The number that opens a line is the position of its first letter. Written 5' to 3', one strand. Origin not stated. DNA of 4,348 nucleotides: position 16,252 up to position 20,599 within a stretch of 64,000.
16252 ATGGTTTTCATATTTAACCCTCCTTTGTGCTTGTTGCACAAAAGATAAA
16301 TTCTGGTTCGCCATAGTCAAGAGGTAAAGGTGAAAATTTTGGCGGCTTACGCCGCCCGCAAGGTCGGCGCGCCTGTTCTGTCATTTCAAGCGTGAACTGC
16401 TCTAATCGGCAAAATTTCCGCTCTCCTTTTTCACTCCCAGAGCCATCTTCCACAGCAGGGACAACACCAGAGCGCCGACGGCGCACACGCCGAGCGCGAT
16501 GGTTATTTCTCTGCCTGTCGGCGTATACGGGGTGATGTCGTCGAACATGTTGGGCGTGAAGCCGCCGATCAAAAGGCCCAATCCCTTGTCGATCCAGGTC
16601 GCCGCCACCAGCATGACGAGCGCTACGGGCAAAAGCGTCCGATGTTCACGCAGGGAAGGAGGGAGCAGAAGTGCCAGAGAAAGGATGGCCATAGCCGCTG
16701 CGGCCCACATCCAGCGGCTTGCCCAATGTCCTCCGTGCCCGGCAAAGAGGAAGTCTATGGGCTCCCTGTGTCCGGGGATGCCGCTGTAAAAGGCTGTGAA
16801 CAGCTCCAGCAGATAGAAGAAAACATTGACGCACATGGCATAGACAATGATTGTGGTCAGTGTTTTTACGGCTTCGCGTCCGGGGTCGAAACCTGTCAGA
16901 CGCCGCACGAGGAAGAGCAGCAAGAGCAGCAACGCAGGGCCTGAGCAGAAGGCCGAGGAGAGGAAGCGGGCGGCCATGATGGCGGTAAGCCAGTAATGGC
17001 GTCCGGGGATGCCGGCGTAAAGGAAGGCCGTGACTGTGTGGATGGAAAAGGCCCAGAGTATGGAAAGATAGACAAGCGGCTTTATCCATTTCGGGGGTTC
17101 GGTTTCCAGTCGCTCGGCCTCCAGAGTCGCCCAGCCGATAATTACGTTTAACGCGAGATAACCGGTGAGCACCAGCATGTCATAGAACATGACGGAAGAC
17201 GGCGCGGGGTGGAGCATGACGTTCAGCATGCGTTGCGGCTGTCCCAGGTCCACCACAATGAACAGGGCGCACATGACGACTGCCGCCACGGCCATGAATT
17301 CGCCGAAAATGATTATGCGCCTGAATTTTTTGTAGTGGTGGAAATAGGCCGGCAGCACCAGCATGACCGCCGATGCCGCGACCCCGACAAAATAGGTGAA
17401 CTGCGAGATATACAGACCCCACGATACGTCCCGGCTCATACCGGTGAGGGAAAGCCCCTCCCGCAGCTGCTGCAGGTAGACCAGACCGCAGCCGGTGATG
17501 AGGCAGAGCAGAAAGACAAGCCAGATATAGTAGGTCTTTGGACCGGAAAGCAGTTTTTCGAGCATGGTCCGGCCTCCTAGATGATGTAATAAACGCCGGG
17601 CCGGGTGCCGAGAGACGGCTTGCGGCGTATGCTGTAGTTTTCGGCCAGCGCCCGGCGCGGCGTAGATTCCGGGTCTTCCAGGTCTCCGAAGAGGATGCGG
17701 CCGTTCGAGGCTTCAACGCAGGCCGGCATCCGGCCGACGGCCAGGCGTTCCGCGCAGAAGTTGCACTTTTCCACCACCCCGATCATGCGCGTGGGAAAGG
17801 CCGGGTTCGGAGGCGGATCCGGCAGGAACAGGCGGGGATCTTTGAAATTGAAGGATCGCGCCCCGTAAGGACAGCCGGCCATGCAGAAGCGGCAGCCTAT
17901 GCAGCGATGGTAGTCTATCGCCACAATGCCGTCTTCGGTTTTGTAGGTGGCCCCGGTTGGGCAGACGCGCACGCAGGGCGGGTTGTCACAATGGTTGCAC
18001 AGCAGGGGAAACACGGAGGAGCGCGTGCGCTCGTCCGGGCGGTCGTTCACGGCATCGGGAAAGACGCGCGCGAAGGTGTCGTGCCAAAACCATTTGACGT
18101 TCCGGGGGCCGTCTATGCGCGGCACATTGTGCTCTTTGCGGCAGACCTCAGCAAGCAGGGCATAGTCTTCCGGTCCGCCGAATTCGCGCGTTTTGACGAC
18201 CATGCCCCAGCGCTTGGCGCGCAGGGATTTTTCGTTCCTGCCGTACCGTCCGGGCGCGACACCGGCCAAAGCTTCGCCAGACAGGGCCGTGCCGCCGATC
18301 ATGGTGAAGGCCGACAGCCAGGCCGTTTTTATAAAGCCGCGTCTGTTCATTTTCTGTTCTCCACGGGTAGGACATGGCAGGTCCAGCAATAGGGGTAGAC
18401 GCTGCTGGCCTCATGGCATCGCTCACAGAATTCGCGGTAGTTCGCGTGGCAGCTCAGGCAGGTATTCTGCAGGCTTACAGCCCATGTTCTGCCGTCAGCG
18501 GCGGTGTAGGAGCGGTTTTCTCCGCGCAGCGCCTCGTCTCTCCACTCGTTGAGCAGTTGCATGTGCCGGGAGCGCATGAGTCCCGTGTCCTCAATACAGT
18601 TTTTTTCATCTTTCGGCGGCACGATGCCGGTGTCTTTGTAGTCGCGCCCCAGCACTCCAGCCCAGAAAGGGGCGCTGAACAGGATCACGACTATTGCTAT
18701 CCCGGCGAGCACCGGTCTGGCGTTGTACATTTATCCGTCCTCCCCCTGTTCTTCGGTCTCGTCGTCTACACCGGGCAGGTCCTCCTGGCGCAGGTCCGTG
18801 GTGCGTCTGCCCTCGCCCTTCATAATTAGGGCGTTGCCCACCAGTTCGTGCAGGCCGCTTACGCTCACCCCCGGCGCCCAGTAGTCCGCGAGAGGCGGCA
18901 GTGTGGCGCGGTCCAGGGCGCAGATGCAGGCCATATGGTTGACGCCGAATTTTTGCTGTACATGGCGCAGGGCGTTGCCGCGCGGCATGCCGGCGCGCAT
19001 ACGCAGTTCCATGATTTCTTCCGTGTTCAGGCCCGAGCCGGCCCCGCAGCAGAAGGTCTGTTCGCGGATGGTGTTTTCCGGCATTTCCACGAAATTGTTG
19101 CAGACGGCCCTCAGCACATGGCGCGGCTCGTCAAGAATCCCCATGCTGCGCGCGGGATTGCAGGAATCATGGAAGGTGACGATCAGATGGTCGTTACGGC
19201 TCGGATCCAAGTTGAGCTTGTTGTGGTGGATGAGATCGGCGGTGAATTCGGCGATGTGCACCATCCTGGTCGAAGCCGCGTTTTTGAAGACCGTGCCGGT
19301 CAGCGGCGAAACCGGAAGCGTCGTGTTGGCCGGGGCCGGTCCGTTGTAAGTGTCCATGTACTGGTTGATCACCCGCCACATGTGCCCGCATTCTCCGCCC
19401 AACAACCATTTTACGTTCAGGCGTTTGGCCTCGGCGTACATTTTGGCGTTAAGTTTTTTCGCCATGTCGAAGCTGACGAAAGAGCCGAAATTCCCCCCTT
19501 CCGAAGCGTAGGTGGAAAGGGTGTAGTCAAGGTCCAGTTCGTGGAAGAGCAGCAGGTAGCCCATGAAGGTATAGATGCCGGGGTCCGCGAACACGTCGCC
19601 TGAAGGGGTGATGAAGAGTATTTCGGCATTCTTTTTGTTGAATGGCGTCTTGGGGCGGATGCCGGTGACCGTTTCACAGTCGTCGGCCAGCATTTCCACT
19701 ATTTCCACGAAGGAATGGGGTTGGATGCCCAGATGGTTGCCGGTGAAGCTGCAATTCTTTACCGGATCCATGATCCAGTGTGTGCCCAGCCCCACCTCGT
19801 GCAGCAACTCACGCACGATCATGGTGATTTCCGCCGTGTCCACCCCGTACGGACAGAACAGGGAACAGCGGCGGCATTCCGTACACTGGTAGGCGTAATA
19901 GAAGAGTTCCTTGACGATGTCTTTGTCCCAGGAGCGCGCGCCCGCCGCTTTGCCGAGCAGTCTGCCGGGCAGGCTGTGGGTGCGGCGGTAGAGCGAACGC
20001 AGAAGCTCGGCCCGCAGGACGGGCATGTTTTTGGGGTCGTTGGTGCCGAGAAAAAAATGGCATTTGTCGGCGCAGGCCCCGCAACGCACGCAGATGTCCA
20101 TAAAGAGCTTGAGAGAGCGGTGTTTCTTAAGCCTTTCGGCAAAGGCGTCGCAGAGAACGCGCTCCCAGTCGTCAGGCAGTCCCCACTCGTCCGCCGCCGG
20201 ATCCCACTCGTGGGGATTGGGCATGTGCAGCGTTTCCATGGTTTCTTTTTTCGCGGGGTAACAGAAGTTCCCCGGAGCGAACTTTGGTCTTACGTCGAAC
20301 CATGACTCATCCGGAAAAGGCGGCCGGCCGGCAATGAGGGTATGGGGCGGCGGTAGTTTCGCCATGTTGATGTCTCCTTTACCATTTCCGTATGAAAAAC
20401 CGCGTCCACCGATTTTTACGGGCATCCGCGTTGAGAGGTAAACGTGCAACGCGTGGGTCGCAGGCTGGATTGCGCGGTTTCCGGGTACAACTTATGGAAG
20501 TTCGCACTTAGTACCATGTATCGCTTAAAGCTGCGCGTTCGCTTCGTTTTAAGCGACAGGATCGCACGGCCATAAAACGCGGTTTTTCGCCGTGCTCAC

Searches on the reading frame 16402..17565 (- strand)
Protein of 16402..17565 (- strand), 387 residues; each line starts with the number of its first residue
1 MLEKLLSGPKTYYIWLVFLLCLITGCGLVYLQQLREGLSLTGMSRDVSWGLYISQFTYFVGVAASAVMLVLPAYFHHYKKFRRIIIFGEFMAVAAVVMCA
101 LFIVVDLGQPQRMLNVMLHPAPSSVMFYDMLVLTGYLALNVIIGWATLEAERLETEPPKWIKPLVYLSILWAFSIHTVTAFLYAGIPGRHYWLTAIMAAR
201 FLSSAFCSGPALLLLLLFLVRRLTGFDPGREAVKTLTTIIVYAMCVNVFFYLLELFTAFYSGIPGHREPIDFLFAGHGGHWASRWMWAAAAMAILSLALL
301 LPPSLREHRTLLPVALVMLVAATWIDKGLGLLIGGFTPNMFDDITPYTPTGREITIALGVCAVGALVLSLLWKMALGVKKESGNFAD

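Call 91: search_protein_families(library=pfam, proteins=[window:16402-17565:-], max_evalue=0.00001)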
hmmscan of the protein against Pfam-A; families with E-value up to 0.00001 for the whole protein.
window:16402-17565:- (387 aa): 1 family
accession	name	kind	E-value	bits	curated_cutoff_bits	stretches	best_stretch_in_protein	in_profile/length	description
PF03916.19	NrfD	-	1.6e-37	130.3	25.8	1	41-323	3-296/313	Polysulphide reductase, NrfD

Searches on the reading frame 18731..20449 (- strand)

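Call 91: search_protein_families(library=pfam, proteins=[window:18731-20449:-], max_evalue=0.00001)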
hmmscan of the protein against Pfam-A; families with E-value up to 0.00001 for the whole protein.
window:18731-20449:- (572 aa): 4 families
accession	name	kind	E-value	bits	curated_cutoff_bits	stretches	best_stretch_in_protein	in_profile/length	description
PF13183.11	Fer4_8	-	4.4e-11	43.6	27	1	117-203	2-68/68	4Fe-4S dicluster domain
PF13534.11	Fer4_17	-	1.8e-08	35.2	22.2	1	120-204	2-61/61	4Fe-4S dicluster domain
PF12838.12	Fer4_7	-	5.9e-07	30.3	27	1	120-203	2-52/52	4Fe-4S dicluster domain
PF13237.11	Fer4_10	-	5.5e-06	26.7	25.5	0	188-209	8-22/53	4Fe-4S dicluster domain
